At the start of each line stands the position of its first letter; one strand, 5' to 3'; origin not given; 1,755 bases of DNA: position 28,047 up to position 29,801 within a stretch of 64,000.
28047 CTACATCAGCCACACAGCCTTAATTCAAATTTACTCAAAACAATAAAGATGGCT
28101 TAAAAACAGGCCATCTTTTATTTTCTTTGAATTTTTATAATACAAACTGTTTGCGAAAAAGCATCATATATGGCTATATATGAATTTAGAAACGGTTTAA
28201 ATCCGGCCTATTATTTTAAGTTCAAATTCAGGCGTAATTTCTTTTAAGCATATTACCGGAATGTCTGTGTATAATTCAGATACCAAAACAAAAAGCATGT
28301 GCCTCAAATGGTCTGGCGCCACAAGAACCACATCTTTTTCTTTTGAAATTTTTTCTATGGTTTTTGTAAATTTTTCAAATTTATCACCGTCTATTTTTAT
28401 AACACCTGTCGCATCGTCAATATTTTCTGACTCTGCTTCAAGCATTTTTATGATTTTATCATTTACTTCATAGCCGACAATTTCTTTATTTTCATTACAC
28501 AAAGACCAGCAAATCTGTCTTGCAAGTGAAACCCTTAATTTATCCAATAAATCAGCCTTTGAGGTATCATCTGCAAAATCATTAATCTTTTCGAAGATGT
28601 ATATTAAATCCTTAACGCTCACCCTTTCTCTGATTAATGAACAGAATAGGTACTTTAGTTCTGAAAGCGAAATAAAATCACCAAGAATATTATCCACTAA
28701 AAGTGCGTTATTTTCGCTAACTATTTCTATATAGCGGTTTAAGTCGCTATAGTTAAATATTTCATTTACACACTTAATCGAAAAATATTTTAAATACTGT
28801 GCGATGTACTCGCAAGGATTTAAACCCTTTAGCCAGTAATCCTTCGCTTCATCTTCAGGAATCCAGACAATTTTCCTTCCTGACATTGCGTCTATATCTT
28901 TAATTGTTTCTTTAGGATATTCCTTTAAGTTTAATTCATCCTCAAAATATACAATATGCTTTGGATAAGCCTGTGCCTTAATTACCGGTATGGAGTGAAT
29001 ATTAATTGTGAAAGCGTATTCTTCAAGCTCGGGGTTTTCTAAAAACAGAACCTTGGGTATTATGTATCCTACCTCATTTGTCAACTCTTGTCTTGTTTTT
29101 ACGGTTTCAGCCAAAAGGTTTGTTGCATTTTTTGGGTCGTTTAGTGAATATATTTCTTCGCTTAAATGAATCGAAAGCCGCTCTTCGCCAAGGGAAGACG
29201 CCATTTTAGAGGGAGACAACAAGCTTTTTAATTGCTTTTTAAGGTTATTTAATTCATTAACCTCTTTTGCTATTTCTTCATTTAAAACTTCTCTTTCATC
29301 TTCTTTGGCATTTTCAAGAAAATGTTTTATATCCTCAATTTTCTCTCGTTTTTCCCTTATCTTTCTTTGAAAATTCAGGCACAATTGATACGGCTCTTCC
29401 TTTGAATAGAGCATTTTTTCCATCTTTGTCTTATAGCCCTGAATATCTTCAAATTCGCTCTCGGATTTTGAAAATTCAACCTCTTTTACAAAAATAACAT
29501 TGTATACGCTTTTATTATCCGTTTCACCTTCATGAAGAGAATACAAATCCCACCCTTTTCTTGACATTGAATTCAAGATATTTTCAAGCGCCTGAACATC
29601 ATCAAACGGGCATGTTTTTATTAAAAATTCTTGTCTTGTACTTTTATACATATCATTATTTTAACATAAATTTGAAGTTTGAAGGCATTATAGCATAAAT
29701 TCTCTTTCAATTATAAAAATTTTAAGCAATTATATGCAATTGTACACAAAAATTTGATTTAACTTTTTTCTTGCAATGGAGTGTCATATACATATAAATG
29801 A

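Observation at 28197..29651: Orphan soluble FlhA/SctV cytoplasmic-domain protein lacking the membrane export gate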

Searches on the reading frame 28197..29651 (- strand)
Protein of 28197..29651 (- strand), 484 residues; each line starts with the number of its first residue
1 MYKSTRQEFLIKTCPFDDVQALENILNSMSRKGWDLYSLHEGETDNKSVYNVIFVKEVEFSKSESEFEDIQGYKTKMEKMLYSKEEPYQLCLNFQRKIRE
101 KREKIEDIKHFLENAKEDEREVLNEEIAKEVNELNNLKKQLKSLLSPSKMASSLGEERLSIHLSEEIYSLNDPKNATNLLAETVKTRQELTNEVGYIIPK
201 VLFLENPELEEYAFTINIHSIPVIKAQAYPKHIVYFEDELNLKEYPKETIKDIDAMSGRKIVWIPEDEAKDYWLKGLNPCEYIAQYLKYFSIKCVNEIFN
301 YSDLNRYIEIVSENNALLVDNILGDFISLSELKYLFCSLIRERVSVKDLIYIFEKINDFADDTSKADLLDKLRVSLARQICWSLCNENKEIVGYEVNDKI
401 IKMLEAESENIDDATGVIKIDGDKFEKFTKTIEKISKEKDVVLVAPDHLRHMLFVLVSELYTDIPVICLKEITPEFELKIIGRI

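Call 3: search_protein_families(library=pfam, proteins=[window:28197-29651:-], max_evalue=1)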
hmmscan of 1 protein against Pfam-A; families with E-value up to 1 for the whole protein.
window:28197-29651:- (484 aa): 5 families
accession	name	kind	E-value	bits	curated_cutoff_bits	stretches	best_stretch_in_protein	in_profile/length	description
PF00771.25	FHIPEP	-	1.3e-42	146.7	29.1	1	128-476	309-656/657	FHIPEP family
PF00458.25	WHEP-TRS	-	0.014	15.8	32.5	1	124-144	22-42/53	WHEP-TRS domain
PF03462.23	PCRF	-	0.042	14.1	24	1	74-149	21-95/194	PCRF domain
PF04446.17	Thg1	-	0.046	14.1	29.2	1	401-432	4-35/130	tRNAHis guanylyltransferase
PF25691.1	BW3TFN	-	0.12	12.7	27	1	172-258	30-124/174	Baseplate wedge 3 tail fiber network component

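Call 4: search_protein_families(library=ncbifam, proteins=[window:28197-29651:-], max_evalue=1)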
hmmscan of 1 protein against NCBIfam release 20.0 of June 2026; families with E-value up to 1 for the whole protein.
window:28197-29651:- (484 aa): 10 families
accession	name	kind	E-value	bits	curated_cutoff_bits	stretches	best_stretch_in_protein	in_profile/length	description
TIGR01398.1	FlhA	equivalog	2.3e-37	128.6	772.1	1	128-484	316-678/678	flagellar biosynthesis protein FlhA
TIGR01399.1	hrcV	equivalog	2.8e-26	92.2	692.25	1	149-484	338-677/677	type III secretion system export apparatus subunit SctV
NF011865.0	PRK15337.1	equivalog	8.4e-15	54.2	800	1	153-484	355-686/686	EscV/YscV/HrcV family type III secretion system export apparatus protein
NF009363.0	PRK12720.1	equivalog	4e-14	52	993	1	170-484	358-671/683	EscV/YscV/HrcV family type III secretion system export apparatus protein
NF004571.0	PRK05910.1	equivalog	4.4e-08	32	670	1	295-480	392-573/584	type III secretion system protein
NF053529.1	Sp36_fam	equivalog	0.046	13.7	50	1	8-47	2-41/50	Sp36 family protein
NF040772.1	double_cubane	equivalog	0.082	11.9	350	1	74-192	98-218/372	double-cubane-cluster-containing anaerobic reductase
NF001859.2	PRK00591.1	equivalog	0.11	11.6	400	1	86-149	35-99/347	peptide chain release factor 1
NF002324.0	PRK01271.1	equivalog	0.14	12.8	83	0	107-133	5-31/75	tautomerase PptA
TIGR00019.1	prfA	equivalog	0.19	10.6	423.25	1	83-148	40-106/361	peptide chain release factor 1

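Call 5: search_solved_structures(query=window:28197-29651:-, max_evalue=1, show_alignments=2)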
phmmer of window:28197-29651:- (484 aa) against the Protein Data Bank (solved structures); distinct sequences matched with E-value up to 1: 20.
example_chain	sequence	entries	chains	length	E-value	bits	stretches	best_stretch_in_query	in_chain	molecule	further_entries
6wa6_A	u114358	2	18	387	1e-20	77.3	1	184-484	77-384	Low calcium response locus protein D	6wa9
3mix_A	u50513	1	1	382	2.6e-19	72.6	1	129-482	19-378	Flagellar biosynthesis protein flhA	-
12dv_B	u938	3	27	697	2.3e-16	62.9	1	130-480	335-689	Flagellar biosynthesis protein FlhA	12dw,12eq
6ch1_A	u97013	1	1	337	1.1e-09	40.9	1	155-396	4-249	Flagellar biosynthesis protein FlhA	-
6ai2_A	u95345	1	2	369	1.5e-09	40.4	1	161-396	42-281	Flagellar biosynthesis protein FlhA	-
6ch2_A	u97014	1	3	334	1.6e-09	40.3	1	155-396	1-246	Flagellar biosynthesis protein FlhA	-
6ai3_A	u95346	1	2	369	2.8e-09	39.5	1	161-396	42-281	Flagellar biosynthesis protein FlhA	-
7ctn_A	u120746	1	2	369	3e-09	39.4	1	157-396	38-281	Flagellar biosynthesis protein FlhA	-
7qij_AA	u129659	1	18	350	3.8e-09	39.1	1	175-484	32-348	Low calcium response locus protein D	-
6ai0_A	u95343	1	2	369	3.9e-09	39.1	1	161-396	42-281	Flagellar biosynthesis protein FlhA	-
6ch3_A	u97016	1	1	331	4e-09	39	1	169-396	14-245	Flagellar biosynthesis protein FlhA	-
3a5i_A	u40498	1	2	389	4.2e-09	39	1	159-396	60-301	Flagellar biosynthesis protein flhA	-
36hw_A2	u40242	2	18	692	1.8e-08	36.9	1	163-396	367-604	Flagellar biosynthesis protein FlhA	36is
7alw_A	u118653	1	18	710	3.9e-08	35.8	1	174-484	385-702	Low calcium response protein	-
6ai1_A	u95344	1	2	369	4.8e-08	35.5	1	161-396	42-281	Flagellar biosynthesis protein FlhA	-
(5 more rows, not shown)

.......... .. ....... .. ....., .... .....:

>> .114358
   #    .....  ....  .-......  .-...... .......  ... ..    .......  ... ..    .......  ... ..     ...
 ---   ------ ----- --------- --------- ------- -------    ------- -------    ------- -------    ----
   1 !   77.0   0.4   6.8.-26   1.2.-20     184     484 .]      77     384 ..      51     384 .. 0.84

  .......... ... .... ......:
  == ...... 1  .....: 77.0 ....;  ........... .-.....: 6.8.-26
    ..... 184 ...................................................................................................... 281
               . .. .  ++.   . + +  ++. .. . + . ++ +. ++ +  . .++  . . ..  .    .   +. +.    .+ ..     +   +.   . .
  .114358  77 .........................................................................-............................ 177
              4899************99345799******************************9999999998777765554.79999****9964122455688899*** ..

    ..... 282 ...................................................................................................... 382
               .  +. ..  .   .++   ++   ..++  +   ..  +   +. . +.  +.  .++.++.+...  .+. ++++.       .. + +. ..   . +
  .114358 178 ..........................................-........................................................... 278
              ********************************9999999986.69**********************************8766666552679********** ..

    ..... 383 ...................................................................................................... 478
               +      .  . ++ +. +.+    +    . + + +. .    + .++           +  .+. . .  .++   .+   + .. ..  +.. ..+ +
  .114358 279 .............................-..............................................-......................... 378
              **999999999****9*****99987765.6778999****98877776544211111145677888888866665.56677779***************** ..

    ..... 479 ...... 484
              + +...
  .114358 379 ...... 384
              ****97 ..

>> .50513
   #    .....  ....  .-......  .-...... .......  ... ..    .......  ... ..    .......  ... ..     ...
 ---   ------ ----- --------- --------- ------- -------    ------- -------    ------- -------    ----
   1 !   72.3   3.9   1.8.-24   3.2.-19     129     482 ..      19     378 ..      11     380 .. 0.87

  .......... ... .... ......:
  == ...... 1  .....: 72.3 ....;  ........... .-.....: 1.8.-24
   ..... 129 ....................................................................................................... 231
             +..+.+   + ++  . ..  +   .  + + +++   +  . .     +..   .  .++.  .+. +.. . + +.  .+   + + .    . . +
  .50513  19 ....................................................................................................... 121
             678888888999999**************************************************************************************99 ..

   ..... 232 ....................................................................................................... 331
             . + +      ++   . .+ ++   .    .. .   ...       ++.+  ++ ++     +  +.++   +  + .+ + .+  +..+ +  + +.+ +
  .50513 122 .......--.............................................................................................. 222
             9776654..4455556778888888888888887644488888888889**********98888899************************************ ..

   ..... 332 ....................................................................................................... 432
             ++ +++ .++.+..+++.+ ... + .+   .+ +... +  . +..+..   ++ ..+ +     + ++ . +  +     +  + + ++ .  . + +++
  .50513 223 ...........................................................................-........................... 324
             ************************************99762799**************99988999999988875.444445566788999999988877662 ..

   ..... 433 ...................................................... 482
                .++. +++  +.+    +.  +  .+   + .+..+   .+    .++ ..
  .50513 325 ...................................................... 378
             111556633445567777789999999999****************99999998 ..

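Call 7: find_homologous_proteins(query=window:28197-29651:-)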
Query window:28197-29651:- (484 aa): 761 proteins with E <= 0.001 among 8000 candidates; the best 120 are listed.
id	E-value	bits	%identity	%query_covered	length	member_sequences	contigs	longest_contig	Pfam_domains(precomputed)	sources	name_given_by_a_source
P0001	0.0e+0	1026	96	100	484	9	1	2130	PF00771.26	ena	-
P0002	2.1e-269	912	84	100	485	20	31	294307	PF00771.26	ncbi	-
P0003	1.1e-267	906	84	100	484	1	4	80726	PF00771.26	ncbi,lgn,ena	-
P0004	1.8e-267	906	84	100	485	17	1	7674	PF00771.26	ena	-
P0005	4.4e-267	904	84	100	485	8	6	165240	PF00771.26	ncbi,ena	-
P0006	5.0e-267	904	83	100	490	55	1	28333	PF00771.26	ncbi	-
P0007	5.1e-267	904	84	100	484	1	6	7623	PF00771.26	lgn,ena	-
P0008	5.3e-267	904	84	100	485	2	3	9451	PF00771.26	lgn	-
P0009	3.5e-266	901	84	100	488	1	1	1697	PF00771.26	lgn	-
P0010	4.2e-265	898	83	100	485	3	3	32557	PF00771.26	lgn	-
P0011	5.2e-263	891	83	100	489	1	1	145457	PF00771.26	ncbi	-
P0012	5.4e-257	871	81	100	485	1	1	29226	PF00771.26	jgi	-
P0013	2.0e-255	866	80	100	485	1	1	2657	PF00771.26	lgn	-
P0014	8.4e-213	725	66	100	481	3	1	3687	PF00771.26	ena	-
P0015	4.4e-212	723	65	100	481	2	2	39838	PF00771.26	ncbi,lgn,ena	-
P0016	2.2e-211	721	67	100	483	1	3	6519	PF00771.26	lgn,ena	-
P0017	2.3e-211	721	66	100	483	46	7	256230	PF00771.26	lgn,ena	-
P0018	3.1e-211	720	66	100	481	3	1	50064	PF00771.26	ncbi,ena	-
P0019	2.4e-210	717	66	100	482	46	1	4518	PF00771.26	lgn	-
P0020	1.3e-209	715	65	100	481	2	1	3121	PF00771.26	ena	-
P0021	1.7e-209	714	66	100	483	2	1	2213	PF00771.26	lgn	-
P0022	1.9e-209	714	64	100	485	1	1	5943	PF00771.26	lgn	-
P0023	3.4e-209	713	64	100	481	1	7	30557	PF00771.26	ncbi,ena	-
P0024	1.4e-208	711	65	100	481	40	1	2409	PF00771.26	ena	-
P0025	1.6e-208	711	65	100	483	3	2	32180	PF00771.26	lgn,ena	-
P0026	5.5e-207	706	63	100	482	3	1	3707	PF00771.26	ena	-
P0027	7.2e-207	706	64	100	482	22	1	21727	PF00771.26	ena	-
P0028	1.7e-206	705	65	100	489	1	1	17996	PF00771.26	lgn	-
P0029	2.5e-206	704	65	100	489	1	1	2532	PF00771.26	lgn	-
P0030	4.7e-206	703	66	100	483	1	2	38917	PF00771.26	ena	-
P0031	9.7e-206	702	65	100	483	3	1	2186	PF00771.26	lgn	-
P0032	1.8e-204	698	63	100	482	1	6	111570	PF00771.26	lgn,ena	-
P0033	3.2e-204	697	66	100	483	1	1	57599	PF00771.26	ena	-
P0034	4.0e-204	697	63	100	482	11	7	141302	PF00771.26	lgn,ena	-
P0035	4.4e-204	697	65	100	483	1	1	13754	PF00771.26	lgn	-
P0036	1.9e-203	695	64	100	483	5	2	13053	PF00771.26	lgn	-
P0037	2.2e-203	694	64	100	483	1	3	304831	PF00771.26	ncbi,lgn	-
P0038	2.3e-203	694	64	100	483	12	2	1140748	PF00771.26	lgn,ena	-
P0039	7.0e-203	693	65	100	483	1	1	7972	PF00771.26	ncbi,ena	-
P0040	1.4e-202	692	63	100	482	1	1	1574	PF00771.26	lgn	-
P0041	1.9e-202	691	64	100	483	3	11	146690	PF00771.26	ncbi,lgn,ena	-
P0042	2.6e-202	691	64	100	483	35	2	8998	PF00771.26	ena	-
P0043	3.8e-202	690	64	100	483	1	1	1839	PF00771.26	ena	-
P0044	6.6e-202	689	65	100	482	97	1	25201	PF00771.26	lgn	-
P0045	7.4e-202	689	64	100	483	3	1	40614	PF00771.26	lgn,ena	-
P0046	2.2e-201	688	63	100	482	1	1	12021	PF00771.26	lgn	-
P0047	2.8e-201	687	64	100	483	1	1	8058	PF00771.26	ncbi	-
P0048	1.0e-200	686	63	100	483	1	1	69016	PF00771.26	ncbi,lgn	-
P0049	1.1e-200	685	64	100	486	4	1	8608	PF00771.26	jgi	-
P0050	1.6e-200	685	64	100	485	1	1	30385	PF00771.26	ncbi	-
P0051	4.1e-200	684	64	100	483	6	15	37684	PF00771.26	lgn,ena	-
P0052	1.7e-199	681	64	100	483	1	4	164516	PF00771.26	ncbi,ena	-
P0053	1.2e-198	679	64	100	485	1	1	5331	PF00771.26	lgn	-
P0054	2.1e-197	675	62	100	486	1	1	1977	PF00771.26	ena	-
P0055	1.5e-187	642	58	100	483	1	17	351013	PF00771.26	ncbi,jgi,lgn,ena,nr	ncbi:MAG: FHIPEP family type III secretion protein [Cyanobacteria bacterium SIG30]|nr:FHIPEP family 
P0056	4.4e-187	641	61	100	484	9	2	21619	PF00771.26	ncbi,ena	-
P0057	1.2e-181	623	57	100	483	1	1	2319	PF00771.26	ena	-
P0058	6.4e-179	614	55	100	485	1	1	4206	PF00771.26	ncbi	-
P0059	4.1e-177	608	57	100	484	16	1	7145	PF00771.26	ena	-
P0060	1.2e-175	603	56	100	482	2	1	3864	PF00771.26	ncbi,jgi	jgi:flagellar biosynthesis protein FlhA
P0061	2.7e-175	602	57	100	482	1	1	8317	PF00771.26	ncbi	-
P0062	1.9e-167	576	55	100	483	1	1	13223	PF00771.26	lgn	-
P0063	4.6e-167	575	53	100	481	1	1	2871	PF00771.26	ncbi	-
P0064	3.1e-166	572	56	100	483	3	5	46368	PF00771.26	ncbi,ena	-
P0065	4.5e-166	571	55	100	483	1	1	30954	PF00771.26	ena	-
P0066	4.4e-165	568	55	100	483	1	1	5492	PF00771.26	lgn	-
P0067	7.9e-165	567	54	100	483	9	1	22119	PF00771.26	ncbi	-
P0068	1.3e-164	567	54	100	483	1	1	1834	PF00771.26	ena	-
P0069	1.7e-164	566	54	100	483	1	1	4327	PF00771.26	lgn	-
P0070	2.7e-164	565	55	100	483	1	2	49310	PF00771.26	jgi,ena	-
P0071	4.6e-164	565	54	100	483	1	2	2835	PF00771.26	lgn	-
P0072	5.7e-164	564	55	99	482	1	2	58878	PF00771.26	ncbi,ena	-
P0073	9.8e-164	564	54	100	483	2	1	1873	PF00771.26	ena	-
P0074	9.8e-164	564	54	100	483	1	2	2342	PF00771.26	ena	-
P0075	1.6e-163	563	54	100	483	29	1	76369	PF00771.26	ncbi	-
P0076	2.6e-163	562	54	100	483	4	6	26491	PF00771.26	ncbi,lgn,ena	-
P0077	2.7e-163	562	54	100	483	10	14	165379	PF00771.26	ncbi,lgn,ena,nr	ncbi:MAG: FHIPEP family type III secretion protein [Candidatus Gastranaerophilales bacterium]|nr:FHI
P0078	3.4e-163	562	55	100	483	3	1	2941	PF00771.26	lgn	-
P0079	5.0e-163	561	55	100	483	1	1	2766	PF00771.26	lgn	-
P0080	5.3e-163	561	54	100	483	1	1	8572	PF00771.26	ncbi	-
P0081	9.1e-163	560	54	100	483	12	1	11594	PF00771.26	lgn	-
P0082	9.6e-163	560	54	100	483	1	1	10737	PF00771.26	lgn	-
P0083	2.2e-162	559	54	100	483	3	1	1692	PF00771.26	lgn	-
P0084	2.9e-162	559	53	100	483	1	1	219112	PF00771.26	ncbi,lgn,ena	-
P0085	3.2e-162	559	54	100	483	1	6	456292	PF00771.26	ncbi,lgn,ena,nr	ncbi:MAG: flagellar biosynthesis protein FlhA [Candidatus Gastranaerophilales bacterium]|nr:flagella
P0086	5.0e-162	558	53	100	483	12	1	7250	PF00771.26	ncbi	-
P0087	6.5e-162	558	55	100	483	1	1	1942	PF00771.26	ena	-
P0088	6.6e-162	558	53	100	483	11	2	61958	PF00771.26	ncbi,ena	-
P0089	8.8e-162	557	54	100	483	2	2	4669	PF00771.26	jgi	-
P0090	9.2e-162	557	53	100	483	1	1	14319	PF00771.26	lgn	-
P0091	2.0e-161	556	53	100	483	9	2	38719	PF00771.26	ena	-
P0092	2.4e-161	556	53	100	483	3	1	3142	PF00771.26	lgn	-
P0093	3.5e-161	555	53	100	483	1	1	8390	PF00771.26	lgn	-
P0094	4.6e-161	555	55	100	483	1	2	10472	PF00771.26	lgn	-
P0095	4.8e-161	555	53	100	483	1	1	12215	PF00771.26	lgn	-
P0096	6.1e-161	554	53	100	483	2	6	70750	PF00771.26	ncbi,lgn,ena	-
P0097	6.9e-161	554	53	100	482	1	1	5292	PF00771.26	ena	-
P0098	7.7e-161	554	52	100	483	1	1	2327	PF00771.26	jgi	-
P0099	1.2e-160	553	53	100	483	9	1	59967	PF00771.26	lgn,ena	-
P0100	1.3e-160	553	53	100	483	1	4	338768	PF00771.26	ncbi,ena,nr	ncbi:FHIPEP family type III secretion protein [bacterium]|nr:FHIPEP family type III secretion protei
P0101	1.4e-160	553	54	100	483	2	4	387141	PF00771.26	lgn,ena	-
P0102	2.5e-160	552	53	100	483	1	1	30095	PF00771.26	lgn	-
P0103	3.3e-160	552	53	100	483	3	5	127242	PF00771.26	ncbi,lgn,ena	-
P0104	5.1e-160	551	54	100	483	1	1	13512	PF00771.26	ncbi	-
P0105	5.4e-160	551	53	100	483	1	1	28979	PF00771.26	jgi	-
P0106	8.5e-160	551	53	100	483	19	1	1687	PF00771.26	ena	-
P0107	1.3e-159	550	54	100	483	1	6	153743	PF00771.26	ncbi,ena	-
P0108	1.8e-159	550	53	100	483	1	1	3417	PF00771.26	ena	-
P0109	1.8e-159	550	53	100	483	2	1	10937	PF00771.26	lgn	-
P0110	3.1e-159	549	52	100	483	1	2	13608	PF00771.26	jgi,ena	-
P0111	4.0e-159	548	54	100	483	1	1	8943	PF00771.26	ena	-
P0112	4.7e-159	548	53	100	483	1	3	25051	PF00771.26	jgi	-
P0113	6.0e-159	548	53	100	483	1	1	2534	PF00771.26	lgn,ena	-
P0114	8.2e-159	547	51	100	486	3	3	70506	PF00771.26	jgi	-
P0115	1.0e-158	547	53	100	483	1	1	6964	PF00771.26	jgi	-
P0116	1.3e-158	547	51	100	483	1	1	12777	PF00771.26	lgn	-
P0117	1.7e-158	546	54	100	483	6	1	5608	PF00771.26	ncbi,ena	-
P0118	2.0e-158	546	53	100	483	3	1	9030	PF00771.26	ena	-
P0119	3.3e-158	545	53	100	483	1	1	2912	PF00771.26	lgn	-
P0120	4.0e-158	545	52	100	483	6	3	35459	PF00771.26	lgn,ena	-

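Call 8: find_encoding_contigs(protein=P0002, flank=10000, max_places=3)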
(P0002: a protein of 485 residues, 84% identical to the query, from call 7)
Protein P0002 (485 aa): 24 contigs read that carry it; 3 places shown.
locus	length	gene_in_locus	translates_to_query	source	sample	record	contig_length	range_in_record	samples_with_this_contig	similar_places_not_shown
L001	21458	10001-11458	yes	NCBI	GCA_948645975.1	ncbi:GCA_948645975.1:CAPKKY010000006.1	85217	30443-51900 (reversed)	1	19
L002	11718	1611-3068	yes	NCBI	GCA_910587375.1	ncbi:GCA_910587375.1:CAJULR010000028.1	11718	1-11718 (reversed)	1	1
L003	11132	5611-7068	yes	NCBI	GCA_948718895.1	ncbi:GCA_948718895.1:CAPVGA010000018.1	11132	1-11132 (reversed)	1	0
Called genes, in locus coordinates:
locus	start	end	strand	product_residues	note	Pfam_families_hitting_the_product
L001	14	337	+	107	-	-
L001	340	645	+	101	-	PF21716:dnstrm_HI1420 (weak), PF01381:HTH_3 (weak)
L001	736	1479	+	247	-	PF00005:ABC_tran, PF13304:AAA_21 (faint)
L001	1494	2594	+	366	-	PF03739:LptF_LptG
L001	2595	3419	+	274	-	PF09992:NAGPA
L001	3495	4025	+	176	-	-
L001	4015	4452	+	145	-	PF13279:4HBT_2, PF03061:4HBT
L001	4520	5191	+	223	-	PF09335:VTT_dom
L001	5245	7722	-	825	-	PF01074:Glyco_hydro_38N, PF09261:Alpha-mann_mid (weak), PF07748:Glyco_hydro_38C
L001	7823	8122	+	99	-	-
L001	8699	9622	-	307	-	PF00929:RNase_T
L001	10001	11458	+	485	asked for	PF00771:FHIPEP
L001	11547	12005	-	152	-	PF13240:Zn_Ribbon_1 (weak)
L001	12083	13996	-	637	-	PF00990:GGDEF, PF13487:HD_5, PF01966:HD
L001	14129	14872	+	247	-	-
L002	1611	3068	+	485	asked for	PF00771:FHIPEP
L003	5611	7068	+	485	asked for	PF00771:FHIPEP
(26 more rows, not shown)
